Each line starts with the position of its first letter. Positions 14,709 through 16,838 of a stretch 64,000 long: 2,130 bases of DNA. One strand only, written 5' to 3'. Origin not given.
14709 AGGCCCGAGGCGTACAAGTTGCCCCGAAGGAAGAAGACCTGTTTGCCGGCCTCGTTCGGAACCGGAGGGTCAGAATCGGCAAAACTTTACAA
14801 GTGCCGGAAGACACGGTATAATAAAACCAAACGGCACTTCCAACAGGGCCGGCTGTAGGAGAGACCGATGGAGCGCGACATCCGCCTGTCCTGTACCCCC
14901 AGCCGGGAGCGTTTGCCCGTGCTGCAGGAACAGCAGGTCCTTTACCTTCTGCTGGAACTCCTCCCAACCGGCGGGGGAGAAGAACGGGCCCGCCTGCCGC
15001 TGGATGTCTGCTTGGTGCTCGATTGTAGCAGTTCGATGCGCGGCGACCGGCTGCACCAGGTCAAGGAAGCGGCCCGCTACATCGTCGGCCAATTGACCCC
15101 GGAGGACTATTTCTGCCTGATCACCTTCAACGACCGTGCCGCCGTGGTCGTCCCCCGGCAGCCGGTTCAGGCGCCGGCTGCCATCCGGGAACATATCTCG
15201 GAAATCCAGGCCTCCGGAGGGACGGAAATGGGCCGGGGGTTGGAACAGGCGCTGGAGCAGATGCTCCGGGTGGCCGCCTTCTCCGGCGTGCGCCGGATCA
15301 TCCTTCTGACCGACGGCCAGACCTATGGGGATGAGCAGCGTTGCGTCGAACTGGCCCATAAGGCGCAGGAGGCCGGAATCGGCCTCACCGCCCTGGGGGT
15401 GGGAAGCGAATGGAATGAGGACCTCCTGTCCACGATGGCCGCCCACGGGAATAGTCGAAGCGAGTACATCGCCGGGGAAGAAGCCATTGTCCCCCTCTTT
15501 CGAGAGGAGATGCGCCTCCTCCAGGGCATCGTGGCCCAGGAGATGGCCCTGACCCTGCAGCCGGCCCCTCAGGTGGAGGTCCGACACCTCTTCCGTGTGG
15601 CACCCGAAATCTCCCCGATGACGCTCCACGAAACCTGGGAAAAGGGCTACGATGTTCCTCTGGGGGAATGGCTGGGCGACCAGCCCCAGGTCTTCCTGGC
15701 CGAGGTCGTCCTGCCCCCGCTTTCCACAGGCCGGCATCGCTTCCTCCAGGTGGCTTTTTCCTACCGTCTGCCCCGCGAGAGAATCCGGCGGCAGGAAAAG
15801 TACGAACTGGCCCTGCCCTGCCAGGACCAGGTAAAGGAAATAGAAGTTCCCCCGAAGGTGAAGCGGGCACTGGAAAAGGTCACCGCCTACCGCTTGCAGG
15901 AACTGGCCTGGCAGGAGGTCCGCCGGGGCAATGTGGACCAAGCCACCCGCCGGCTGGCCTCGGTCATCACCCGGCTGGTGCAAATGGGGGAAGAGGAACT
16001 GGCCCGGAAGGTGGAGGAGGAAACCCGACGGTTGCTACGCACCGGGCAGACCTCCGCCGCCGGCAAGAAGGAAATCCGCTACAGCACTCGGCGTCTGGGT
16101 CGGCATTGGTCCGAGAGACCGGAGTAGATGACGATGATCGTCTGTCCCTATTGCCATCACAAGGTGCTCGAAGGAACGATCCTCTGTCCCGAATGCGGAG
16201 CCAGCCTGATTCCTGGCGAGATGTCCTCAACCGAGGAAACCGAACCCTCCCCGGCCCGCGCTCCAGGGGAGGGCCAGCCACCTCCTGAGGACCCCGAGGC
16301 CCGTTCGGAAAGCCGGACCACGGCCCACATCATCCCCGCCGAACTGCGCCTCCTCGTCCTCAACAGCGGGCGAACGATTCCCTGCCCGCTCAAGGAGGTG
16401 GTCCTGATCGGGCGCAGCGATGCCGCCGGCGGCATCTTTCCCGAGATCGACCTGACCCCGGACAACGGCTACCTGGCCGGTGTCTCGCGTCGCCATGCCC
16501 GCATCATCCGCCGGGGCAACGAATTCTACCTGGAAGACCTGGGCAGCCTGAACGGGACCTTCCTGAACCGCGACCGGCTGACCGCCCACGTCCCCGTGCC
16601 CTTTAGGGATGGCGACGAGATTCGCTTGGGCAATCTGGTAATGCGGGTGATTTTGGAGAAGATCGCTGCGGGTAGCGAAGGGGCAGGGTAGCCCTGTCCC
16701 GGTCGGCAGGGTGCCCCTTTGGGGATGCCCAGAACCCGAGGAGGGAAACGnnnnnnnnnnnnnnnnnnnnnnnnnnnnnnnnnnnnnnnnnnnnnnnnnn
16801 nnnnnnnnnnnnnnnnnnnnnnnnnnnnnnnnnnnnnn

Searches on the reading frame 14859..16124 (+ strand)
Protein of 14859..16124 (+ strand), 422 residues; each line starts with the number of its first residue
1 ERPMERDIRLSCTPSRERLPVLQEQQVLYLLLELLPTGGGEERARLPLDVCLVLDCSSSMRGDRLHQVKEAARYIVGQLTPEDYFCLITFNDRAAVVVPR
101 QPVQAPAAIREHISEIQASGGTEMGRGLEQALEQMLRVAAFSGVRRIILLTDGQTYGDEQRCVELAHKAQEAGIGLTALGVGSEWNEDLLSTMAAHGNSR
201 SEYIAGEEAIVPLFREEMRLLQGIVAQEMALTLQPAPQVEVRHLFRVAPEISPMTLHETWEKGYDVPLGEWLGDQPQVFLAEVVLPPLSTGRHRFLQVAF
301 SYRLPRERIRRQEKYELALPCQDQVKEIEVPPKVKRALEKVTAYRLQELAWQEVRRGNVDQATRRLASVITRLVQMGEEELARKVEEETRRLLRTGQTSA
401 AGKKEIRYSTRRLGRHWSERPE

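Call 54: search_protein_families(library=pfam, proteins=[window:14859-16124:+], max_evalue=0.001)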
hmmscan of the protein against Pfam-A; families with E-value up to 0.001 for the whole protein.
window:14859-16124:+ (422 aa): 5 families
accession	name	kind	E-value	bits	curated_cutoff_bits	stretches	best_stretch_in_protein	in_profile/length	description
PF00092.34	VWA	-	3.2e-23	83.3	23.8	1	49-199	1-156/174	von Willebrand factor type A domain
PF13519.12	VWA_2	-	2.4e-16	60.7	27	1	51-154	2-107/107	von Willebrand factor type A domain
PF13768.12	VWA_3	-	5.6e-15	56.2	27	1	49-198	2-150/155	von Willebrand factor type A domain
PF25106.1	VWA_4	-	1.5e-06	28.3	27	1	50-170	2-120/169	von Willebrand factor A domain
PF05762.20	VWA_CoxE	-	0.00059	19.8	26.4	0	43-179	52-185/222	VWA domain containing CoxE-like protein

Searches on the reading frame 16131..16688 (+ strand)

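Call 54: search_protein_families(library=pfam, proteins=[window:16131-16688:+], max_evalue=0.001)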
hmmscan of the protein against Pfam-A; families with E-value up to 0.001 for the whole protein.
window:16131-16688:+ (186 aa): 4 families
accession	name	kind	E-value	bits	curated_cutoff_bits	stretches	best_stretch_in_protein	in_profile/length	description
PF00498.31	FHA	-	9.9e-18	64.8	20.7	1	92-167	2-67/67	FHA domain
PF16697.10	Yop-YscD_cpl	-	6.1e-06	26.9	33.2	1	117-173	35-90/94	Inner membrane component of T3SS, cytoplasmic domain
PF13240.11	Zn_Ribbon_1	-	1.4e-05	25.1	25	1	5-26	2-23/23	zinc-ribbon domain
PF13248.11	Zn_ribbon_3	-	4e-05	23.4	27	1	2-24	2-24/26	zinc-ribbon domain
